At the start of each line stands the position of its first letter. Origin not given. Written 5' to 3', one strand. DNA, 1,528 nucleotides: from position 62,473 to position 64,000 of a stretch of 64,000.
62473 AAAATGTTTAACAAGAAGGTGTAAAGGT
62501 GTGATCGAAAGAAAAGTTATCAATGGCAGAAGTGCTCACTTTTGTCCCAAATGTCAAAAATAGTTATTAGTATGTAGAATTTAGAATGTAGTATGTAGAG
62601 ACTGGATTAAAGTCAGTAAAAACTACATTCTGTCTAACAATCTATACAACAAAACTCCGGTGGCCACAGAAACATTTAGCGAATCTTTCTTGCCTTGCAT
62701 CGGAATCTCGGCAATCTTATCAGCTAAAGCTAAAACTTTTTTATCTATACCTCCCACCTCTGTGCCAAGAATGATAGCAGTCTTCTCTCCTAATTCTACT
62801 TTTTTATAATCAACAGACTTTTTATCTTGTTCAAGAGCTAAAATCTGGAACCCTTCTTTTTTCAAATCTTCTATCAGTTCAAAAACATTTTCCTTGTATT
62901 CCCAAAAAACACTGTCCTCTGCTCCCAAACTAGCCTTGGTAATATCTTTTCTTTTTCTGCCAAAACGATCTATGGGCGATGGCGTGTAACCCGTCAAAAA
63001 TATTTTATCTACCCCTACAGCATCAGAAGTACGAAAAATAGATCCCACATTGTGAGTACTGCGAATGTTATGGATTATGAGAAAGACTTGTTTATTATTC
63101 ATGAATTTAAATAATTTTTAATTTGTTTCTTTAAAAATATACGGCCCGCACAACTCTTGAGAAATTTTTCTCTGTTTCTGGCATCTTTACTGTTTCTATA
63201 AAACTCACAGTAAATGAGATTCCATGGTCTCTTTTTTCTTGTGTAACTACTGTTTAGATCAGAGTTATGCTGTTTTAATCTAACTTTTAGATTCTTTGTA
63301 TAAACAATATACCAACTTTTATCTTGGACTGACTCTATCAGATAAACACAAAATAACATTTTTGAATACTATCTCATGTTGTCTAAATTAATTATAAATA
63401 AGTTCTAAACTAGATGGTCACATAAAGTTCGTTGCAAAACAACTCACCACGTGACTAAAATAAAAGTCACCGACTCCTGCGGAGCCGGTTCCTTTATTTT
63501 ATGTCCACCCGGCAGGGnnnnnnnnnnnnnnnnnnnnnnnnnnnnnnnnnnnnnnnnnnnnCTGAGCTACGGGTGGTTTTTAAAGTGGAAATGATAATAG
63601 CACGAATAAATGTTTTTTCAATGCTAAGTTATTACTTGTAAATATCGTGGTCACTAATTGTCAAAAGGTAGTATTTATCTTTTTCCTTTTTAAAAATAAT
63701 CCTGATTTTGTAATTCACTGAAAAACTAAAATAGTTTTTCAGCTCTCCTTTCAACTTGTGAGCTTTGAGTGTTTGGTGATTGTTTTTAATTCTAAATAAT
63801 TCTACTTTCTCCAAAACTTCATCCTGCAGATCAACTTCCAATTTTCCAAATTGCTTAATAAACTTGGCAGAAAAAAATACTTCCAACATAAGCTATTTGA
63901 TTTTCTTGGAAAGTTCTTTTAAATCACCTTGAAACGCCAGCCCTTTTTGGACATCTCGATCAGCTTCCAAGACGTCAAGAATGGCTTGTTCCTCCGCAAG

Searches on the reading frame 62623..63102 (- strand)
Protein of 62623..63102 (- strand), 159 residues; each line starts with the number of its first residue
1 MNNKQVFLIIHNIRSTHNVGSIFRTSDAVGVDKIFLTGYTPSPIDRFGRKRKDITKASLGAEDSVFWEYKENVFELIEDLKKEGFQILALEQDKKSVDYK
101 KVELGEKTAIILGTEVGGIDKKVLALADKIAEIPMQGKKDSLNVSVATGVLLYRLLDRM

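Call 40: find_encoding_contigs(protein=window:62623-63102:-, flank=10000, max_places=4)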
Protein window:62623-63102:- (159 aa): 5 contigs read that carry it; 4 places shown.
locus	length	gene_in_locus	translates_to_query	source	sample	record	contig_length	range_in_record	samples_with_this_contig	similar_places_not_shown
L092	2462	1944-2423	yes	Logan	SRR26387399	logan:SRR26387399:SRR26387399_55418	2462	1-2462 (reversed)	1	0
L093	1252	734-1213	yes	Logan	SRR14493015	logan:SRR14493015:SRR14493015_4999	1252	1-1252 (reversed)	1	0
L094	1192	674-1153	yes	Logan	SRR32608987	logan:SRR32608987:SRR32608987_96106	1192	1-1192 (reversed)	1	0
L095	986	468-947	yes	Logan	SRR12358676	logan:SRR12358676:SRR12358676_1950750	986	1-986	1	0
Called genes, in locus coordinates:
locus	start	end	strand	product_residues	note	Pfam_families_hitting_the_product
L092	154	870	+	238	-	-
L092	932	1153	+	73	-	-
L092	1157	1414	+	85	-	-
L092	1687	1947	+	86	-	PF01541:GIY-YIG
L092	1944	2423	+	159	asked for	PF00588:SpoU_methylase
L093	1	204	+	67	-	?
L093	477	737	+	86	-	PF01541:GIY-YIG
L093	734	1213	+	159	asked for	PF00588:SpoU_methylase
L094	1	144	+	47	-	?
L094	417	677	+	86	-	PF01541:GIY-YIG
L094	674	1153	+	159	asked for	PF00588:SpoU_methylase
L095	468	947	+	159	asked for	PF00588:SpoU_methylase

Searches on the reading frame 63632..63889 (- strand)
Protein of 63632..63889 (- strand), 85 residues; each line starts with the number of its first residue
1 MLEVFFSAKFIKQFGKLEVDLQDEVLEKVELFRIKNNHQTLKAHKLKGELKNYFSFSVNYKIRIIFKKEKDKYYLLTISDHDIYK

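Call 56: search_protein_families(library=pfam, proteins=[window:63632-63889:-], max_evalue=0.01)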
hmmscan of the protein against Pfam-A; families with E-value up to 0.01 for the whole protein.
window:63632-63889:- (85 aa): 3 families
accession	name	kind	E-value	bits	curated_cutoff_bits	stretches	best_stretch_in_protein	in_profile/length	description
PF05015.19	HigB-like_toxin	-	0.00025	21.9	27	1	14-70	18-80/91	RelE-like toxin of type II toxin-antitoxin system HigB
PF24732.2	ParE_like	-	0.0013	19.1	24.4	1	32-84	14-65/67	ParE-like toxin domain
PF15738.11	YafQ_toxin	-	0.0019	18.9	30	1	31-82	33-84/88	Bacterial toxin of type II toxin-antitoxin system, YafQ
